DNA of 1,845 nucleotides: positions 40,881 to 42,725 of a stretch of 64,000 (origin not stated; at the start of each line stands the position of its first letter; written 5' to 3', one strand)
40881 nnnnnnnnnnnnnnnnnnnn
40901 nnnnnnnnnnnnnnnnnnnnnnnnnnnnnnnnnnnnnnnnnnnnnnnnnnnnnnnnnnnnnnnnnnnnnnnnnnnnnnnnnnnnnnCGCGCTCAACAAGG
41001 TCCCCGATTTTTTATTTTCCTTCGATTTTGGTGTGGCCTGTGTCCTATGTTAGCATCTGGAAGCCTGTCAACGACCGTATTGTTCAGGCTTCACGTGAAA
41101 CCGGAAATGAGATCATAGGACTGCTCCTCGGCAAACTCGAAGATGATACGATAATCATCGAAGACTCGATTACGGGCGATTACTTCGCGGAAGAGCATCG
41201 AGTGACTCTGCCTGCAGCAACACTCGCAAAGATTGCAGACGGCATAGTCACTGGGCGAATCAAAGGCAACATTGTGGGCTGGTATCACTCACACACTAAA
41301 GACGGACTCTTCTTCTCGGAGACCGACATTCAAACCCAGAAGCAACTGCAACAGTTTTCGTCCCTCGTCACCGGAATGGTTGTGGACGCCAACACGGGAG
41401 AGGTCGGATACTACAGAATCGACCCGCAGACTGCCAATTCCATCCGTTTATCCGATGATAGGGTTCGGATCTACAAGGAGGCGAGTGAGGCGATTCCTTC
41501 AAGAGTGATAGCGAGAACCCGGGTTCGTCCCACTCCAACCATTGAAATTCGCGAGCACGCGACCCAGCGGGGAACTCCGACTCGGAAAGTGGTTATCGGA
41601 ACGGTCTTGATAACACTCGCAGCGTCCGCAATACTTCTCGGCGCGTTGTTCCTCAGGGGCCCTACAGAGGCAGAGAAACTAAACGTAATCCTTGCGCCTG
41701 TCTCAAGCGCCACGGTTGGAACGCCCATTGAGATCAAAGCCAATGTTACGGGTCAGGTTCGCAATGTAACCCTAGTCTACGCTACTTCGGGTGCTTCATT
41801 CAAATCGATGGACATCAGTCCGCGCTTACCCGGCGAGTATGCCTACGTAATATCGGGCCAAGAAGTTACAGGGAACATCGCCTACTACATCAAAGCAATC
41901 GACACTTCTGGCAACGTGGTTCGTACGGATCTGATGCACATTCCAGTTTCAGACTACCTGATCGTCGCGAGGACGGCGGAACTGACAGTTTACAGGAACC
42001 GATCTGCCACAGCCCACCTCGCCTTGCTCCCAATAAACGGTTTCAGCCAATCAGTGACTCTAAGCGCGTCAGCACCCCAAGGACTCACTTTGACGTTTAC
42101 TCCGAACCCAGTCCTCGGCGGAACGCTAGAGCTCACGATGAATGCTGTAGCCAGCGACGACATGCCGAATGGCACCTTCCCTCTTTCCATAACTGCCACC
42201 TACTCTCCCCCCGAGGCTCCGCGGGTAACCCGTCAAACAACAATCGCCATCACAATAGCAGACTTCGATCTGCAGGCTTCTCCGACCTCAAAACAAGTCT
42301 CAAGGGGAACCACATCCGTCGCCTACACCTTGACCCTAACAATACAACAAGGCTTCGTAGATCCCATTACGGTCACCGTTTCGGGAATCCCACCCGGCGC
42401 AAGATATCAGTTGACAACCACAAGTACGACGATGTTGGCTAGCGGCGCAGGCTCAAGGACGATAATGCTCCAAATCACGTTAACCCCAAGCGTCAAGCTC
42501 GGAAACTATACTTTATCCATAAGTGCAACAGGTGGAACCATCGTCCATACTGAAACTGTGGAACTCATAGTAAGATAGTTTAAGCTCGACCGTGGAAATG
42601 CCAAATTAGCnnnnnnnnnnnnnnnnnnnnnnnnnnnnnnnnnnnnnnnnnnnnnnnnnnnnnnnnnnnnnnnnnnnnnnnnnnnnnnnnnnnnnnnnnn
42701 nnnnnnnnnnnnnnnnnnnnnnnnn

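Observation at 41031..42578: JAMM deubiquitinase-like domain fused to a transmembrane helix and a ~300 aa extracytoplasmic Ig-like repeat region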

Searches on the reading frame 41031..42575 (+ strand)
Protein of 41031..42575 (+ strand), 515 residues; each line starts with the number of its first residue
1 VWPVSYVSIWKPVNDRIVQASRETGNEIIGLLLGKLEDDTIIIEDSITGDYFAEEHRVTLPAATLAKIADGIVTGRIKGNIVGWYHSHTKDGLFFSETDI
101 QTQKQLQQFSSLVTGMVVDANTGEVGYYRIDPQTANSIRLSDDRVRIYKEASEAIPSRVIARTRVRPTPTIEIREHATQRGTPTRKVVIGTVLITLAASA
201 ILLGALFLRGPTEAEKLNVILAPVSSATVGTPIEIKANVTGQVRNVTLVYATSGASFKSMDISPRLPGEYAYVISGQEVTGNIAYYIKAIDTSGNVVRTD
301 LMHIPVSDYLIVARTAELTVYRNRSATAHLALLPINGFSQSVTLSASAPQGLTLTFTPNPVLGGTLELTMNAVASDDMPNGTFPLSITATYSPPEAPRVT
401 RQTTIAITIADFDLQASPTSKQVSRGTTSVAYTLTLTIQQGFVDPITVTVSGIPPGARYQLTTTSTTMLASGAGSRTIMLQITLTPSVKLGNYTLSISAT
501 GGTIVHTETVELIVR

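Call 5: search_protein_families(library=pfam, proteins=[window:41031-42575:+], max_evalue=0.1)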
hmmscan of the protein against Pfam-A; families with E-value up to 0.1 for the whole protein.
window:41031-42575:+ (515 aa): 4 families
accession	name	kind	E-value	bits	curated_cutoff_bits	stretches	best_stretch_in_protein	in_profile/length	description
PF01398.27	JAB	-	8.6e-12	45.4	22.5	1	19-109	18-114/117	JAB1/Mov34/MPN/PAD-1 ubiquitin protease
PF14464.11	Prok-JAB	-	1.2e-08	35.3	25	1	17-115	8-102/114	Prokaryotic homologs of the JAB domain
PF19410.4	DUF5980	-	0.0083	17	27.1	1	443-512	23-91/97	Family of unknown function (DUF5980)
PF13860.13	FlgD_ig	-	0.013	15.9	27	0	227-282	6-62/79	FlgD Ig-like domain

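Call 10: search_solved_structures(query=window:41031-42575:+, show_alignments=2, max_evalue=0.01)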
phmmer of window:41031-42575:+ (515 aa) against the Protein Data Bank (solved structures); distinct sequences matched with E-value up to 0.01: 27.
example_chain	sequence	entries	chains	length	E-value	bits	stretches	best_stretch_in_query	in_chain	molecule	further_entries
6fjv_A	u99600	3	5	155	2.8e-13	52.8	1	19-120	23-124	26S proteasome regulatory subunit N11-like protein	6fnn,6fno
6fju_A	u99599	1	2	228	8.1e-13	51.3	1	19-120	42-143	26S proteasome regulatory subunit N11-like protein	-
4f7o_A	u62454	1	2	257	9.5e-12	47.8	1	17-121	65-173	COP9 signalosome complex subunit 5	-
5jog_A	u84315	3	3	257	9.5e-12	47.8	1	17-121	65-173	COP9 signalosome complex subunit 5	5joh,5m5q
6r7f_E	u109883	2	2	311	1.4e-11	47.2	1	17-121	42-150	COP9 signalosome complex subunit 5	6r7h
4wsn_E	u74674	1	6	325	1.5e-11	47.1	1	17-121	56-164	COP9 signalosome complex subunit 5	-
4d18_E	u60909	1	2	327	1.6e-11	47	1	17-121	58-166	COP9 SIGNALOSOME COMPLEX SUBUNIT 5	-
4d10_E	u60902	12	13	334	1.6e-11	47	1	17-121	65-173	COP9 SIGNALOSOME COMPLEX SUBUNIT 5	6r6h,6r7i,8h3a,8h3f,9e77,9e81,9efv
9e5z_E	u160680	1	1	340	1.7e-11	46.9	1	17-121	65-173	COP9 signalosome complex subunit 5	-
9qo4_E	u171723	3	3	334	1.1e-10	44.3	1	17-121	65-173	COP9 signalosome complex subunit 5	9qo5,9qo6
9efm_E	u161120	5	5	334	3.2e-10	42.7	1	17-121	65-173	COP9 signalosome complex subunit 5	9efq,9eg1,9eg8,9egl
8h38_E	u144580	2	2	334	4e-10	42.4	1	17-121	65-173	COP9 signalosome complex subunit 5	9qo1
9is6_E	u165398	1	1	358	4.8e-09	38.8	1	20-121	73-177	COP9 signalosome complex subunit 5b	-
5u4p_B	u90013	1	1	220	1.5e-07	34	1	26-126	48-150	26S proteasome regulatory subunit RPN11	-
4ocl_B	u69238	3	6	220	1.5e-07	34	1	26-126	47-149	26S proteasome regulatory subunit RPN11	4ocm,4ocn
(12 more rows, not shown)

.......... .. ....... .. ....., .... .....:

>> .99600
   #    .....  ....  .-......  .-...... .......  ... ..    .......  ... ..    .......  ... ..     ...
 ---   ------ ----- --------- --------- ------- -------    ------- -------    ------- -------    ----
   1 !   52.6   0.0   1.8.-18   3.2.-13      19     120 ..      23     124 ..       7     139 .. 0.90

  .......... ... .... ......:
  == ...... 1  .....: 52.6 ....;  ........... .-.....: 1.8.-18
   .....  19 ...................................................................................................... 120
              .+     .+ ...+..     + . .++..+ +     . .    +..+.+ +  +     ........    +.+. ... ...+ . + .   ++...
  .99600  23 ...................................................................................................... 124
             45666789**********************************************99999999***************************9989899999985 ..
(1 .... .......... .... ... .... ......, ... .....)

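Call 11: find_homologous_proteins(query=window:41031-42575:+, max_evalue=0.001)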
Query seq(515 aa) (515 aa): 213 proteins with E <= 0.001 among 8000 candidates; the best 120 are listed.
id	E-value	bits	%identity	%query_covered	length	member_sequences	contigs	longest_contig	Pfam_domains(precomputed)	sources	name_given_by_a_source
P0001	0.0e+0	1101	100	100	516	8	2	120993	PF01398.27,PF14464.12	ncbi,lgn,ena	-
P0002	3.2e-183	628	57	99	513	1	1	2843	PF01398.27,PF14464.12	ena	-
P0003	6.1e-181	621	58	99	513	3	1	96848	PF01398.27,PF14464.12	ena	-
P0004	1.3e-175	603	56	99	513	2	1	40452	PF01398.27,PF14464.12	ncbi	-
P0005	5.1e-173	594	56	99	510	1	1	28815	PF01398.27,PF14464.12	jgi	jgi:proteasome lid subunit RPN8/RPN11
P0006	2.1e-171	589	55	99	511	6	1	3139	PF01398.27,PF14464.12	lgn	-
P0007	5.0e-171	588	56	99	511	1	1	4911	PF01398.27,PF14464.12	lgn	-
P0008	1.6e-167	576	55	99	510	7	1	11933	PF01398.27,PF14464.12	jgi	-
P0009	2.4e-167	576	54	99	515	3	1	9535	PF01398.27,PF14464.12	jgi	jgi:proteasome lid subunit RPN8/RPN11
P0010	6.9e-164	564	54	99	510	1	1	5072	PF01398.27,PF14464.12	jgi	jgi:proteasome lid subunit RPN8/RPN11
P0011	1.1e-163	564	54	99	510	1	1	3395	PF01398.27,PF14464.12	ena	-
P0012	4.3e-163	562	53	99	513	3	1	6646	PF01398.27,PF14464.12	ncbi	-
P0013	7.0e-162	558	54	99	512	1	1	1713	PF01398.27,PF14464.12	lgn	-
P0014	1.5e-161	557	53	99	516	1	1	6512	PF01398.27,PF14464.12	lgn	-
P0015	1.5e-161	557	54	98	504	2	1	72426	PF01398.27,PF14464.12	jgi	jgi:proteasome lid subunit RPN8/RPN11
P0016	2.2e-161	556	53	99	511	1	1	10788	PF01398.27,PF14464.12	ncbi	-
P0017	3.4e-161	555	53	99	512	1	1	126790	PF01398.27,PF14464.12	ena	-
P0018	3.7e-161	555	54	99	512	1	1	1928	PF01398.27,PF14464.12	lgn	-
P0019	3.8e-161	555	54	98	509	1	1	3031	PF01398.27,PF14464.12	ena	-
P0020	2.5e-159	549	53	99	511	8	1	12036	PF01398.27,PF14464.12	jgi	jgi:proteasome lid subunit RPN8/RPN11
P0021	1.0e-158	547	52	99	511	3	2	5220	PF01398.27,PF14464.12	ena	-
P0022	2.5e-158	546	52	99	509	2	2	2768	PF01398.27,PF14464.12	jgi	jgi:proteasome lid subunit RPN8/RPN11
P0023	4.3e-158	545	51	99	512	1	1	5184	PF01398.27,PF14464.12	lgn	-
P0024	8.2e-158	544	52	99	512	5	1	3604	PF01398.27,PF14464.12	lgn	-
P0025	2.1e-157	543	53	99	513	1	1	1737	PF01398.27,PF14464.12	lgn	-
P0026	2.3e-157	543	54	99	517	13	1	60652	PF01398.27,PF14464.12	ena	-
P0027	3.8e-157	542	52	99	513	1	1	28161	PF01398.27,PF14464.12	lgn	-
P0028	4.3e-156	539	52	99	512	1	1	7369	PF01398.27,PF14464.12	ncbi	-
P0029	4.7e-155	535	51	99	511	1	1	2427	PF01398.27,PF14464.12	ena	-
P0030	9.5e-155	534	52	99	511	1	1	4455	PF01398.27,PF14464.12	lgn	-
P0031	1.5e-154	533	53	99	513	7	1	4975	PF01398.27,PF14464.12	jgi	-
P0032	9.0e-154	531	49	99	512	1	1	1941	PF01398.27,PF14464.12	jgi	jgi:proteasome lid subunit RPN8/RPN11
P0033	1.6e-153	530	51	99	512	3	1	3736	PF01398.27,PF14464.12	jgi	jgi:proteasome lid subunit RPN8/RPN11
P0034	3.0e-153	529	51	99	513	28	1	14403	PF01398.27,PF14464.12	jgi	-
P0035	4.3e-152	525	50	99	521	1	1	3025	PF01398.27,PF14464.12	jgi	jgi:proteasome lid subunit RPN8/RPN11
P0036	5.3e-152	525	50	99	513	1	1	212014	PF01398.27,PF14464.12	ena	-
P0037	7.7e-152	525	51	99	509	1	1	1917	PF01398.27,PF14464.12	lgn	-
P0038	1.9e-150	520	50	99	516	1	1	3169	PF01398.27,PF14464.12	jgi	jgi:proteasome lid subunit RPN8/RPN11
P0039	6.4e-150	518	51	99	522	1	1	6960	PF01398.27,PF14464.12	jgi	jgi:proteasome lid subunit RPN8/RPN11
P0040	9.6e-150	518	50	99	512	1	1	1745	PF01398.27,PF14464.12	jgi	jgi:proteasome lid subunit RPN8/RPN11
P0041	1.6e-149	517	50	99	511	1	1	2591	PF01398.27,PF14464.12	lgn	-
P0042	1.7e-149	517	51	99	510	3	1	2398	PF01398.27,PF14464.12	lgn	-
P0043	5.2e-149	515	51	99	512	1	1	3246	PF01398.27,PF14464.12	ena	-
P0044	7.2e-149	515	50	99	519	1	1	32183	PF01398.27,PF14464.12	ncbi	-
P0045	7.9e-149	515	51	99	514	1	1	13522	PF01398.27,PF14464.12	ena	-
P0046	1.1e-148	514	52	99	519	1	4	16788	PF01398.27,PF14464.12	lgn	-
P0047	1.1e-148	514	50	99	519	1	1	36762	PF01398.27,PF14464.12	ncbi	-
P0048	2.8e-148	513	51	99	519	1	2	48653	PF01398.27,PF14464.12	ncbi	-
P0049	6.6e-148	512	49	99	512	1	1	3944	PF01398.27,PF14464.12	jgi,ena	-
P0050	9.6e-148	511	50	99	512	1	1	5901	PF01398.27,PF14464.12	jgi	jgi:proteasome lid subunit RPN8/RPN11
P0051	1.1e-147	511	50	99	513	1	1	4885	PF01398.27,PF14464.12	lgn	-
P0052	1.1e-146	508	49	99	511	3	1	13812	PF01398.27,PF14464.12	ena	-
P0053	3.5e-146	506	50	99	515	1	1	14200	PF01398.27,PF14464.12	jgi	jgi:proteasome lid subunit RPN8/RPN11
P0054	5.6e-146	505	50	99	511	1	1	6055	PF01398.27,PF14464.12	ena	-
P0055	5.9e-146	505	49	99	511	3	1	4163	PF01398.27,PF14464.12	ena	-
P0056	9.3e-146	505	50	99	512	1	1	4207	PF01398.27,PF14464.12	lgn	-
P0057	1.4e-145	504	52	98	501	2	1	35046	PF01398.27,PF14464.12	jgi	jgi:proteasome lid subunit RPN8/RPN11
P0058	1.6e-145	504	50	99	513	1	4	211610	PF01398.27,PF14464.12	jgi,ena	jgi:proteasome lid subunit RPN8/RPN11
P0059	2.9e-145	503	48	99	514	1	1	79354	PF01398.27,PF14464.12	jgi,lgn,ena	-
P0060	3.8e-145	503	50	99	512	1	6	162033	PF01398.27,PF14464.12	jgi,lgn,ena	jgi:proteasome lid subunit RPN8/RPN11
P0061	1.3e-144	501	50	99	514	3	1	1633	PF01398.27,PF14464.12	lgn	-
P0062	2.7e-144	500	48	99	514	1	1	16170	PF01398.27,PF14464.12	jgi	jgi:proteasome lid subunit RPN8/RPN11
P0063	4.5e-144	499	49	99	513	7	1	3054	PF01398.27,PF14464.12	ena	-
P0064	7.0e-144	498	50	99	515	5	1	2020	PF01398.27,PF14464.12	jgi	-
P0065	7.9e-144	498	48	99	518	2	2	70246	PF01398.27,PF14464.12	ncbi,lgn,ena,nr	ncbi:MAG TPA: Mov34/MPN/PAD-1 family protein [Terriglobales bacterium]|nr:Mov34/MPN/PAD-1 family pro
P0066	4.7e-143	496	49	99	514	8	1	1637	PF01398.27,PF14464.12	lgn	-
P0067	6.3e-143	495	49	99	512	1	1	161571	PF01398.27,PF14464.12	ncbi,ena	-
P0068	1.3e-142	494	48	99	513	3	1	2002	PF01398.27,PF14464.12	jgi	jgi:proteasome lid subunit RPN8/RPN11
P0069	1.6e-142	494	48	99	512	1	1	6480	PF01398.27,PF14464.12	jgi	jgi:proteasome lid subunit RPN8/RPN11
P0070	1.7e-142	494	49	99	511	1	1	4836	PF01398.27,PF14464.12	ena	-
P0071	2.0e-142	494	50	99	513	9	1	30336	PF01398.27,PF14464.12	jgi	-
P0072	2.0e-142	494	47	99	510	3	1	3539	PF01398.27,PF14464.12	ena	-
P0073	3.2e-142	493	48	99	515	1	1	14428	PF01398.27,PF14464.12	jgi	jgi:proteasome lid subunit RPN8/RPN11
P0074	5.6e-142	492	49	99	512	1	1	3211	PF01398.27,PF14464.12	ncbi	-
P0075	6.3e-142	492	48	99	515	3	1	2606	PF01398.27,PF14464.12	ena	-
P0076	6.7e-142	492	49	99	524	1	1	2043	PF01398.27,PF14464.12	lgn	-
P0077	1.4e-141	491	48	99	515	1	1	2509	PF01398.27,PF14464.12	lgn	-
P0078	5.3e-141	489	48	99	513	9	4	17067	PF01398.27,PF14464.12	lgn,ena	-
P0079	5.4e-141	489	49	99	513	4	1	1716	PF01398.27,PF14464.12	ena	-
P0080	6.1e-141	489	48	99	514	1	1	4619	PF01398.27,PF14464.12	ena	-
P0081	1.2e-140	488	48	99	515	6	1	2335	PF01398.27,PF14464.12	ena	-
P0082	1.9e-140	487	49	99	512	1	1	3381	PF01398.27,PF14464.12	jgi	jgi:proteasome lid subunit RPN8/RPN11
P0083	2.5e-140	487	49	99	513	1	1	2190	PF01398.27,PF14464.12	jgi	-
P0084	3.5e-140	486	48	99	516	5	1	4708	PF01398.27,PF14464.12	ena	-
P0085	6.0e-140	485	48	99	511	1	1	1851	PF01398.27,PF14464.12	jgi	jgi:proteasome lid subunit RPN8/RPN11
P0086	1.5e-139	484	47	99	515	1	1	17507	PF01398.27,PF14464.12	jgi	jgi:proteasome lid subunit RPN8/RPN11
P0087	1.7e-139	484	49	99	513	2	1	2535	PF01398.27,PF14464.12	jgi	jgi:proteasome lid subunit RPN8/RPN11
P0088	1.7e-139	484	47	99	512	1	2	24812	PF01398.27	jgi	-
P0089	1.7e-139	484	48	99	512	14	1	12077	PF01398.27,PF14464.12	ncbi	-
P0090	2.0e-139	484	48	99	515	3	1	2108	PF01398.27,PF14464.12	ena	-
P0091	3.0e-139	483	49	99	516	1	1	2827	PF01398.27,PF14464.12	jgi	jgi:proteasome lid subunit RPN8/RPN11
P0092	6.2e-139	482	47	99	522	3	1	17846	PF01398.27,PF14464.12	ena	-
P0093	1.0e-138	481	48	99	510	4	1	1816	PF01398.27,PF14464.12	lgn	-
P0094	1.3e-138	481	48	99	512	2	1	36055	PF01398.27,PF14464.12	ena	-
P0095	2.3e-138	480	48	99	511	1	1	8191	PF01398.27,PF14464.12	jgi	jgi:proteasome lid subunit RPN8/RPN11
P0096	7.8e-138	478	48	99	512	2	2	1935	PF01398.27,PF14464.12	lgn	-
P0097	2.3e-137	477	47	99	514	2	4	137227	PF01398.27,PF14464.12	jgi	jgi:proteasome lid subunit RPN8/RPN11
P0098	7.8e-137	475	47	99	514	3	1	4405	PF01398.27,PF14464.12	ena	-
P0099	1.0e-136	475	47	99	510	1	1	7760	PF01398.27,PF14464.12,PF10633.16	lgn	-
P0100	1.2e-134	468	46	99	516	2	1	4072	PF01398.27,PF14464.12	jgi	-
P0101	1.3e-134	468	47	99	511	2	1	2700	PF01398.27,PF14464.12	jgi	-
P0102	2.1e-134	467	48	99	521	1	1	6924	PF01398.27,PF14464.12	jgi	jgi:proteasome lid subunit RPN8/RPN11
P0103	3.1e-134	467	46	99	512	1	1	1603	PF01398.27,PF14464.12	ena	-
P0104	4.2e-134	466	46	99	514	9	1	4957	PF01398.27,PF14464.12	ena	-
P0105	6.2e-134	466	47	99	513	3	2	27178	PF01398.27,PF14464.12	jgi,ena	-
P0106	2.3e-133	464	47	99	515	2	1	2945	PF01398.27,PF14464.12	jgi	-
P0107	2.7e-133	463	47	99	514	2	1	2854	PF01398.27,PF14464.12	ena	-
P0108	1.2e-132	461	47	99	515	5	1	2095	PF01398.27,PF14464.12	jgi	-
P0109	2.8e-132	460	47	98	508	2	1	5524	PF01398.27,PF14464.12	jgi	jgi:proteasome lid subunit RPN8/RPN11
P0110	4.7e-131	456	47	97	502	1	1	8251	PF01398.27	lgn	-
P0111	2.2e-130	454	47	99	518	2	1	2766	PF01398.27,PF14464.12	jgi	-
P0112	1.5e-128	448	45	99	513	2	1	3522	PF01398.27,PF14464.12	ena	-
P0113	7.4e-126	439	47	99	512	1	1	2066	PF01398.27,PF14464.12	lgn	-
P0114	2.0e-125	437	45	99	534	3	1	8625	PF01398.27,PF14464.12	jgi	-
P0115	2.5e-122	427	44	99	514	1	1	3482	PF01398.27,PF14464.12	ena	-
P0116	1.4e-121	425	51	80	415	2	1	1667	PF01398.27,PF14464.12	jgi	-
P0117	9.4e-120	419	46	89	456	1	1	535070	PF01398.27,PF14464.12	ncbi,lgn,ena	-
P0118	5.4e-117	410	45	99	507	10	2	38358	PF01398.27,PF14464.12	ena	-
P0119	1.0e-115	405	43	99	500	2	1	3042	PF01398.27,PF14464.12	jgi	-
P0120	5.8e-115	403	43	98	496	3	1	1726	PF01398.27,PF14464.12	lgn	-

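Call 13: list_cluster_members(proteins=[P0001, P0065, P0117, P0004])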
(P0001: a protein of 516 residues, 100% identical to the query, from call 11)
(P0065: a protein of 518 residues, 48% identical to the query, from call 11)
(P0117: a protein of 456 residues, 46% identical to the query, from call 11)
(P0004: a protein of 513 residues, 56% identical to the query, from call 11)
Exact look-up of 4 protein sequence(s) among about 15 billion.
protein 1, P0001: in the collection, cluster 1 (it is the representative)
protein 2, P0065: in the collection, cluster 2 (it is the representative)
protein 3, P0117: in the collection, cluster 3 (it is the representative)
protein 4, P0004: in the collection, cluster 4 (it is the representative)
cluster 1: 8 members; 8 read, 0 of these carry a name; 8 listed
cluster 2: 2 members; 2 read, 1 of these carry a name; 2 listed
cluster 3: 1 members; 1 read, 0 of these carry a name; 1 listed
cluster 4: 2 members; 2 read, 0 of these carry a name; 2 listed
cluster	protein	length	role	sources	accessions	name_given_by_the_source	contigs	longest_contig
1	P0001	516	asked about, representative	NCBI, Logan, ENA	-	-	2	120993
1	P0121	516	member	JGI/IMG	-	-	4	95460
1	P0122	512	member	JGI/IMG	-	-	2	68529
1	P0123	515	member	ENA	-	-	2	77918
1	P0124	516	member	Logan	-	-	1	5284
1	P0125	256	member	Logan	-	-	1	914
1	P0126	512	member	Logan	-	-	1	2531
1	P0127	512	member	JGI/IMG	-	-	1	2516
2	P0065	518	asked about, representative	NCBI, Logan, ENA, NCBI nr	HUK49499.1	MAG TPA: Mov34/MPN/PAD-1 family protein [Terriglobales bacterium] | Mov34/MPN/PAD-1 family protein [Terriglobales bacterium]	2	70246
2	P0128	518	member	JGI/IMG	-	-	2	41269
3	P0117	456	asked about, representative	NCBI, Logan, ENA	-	-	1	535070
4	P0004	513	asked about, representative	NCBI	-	-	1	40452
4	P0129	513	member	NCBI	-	-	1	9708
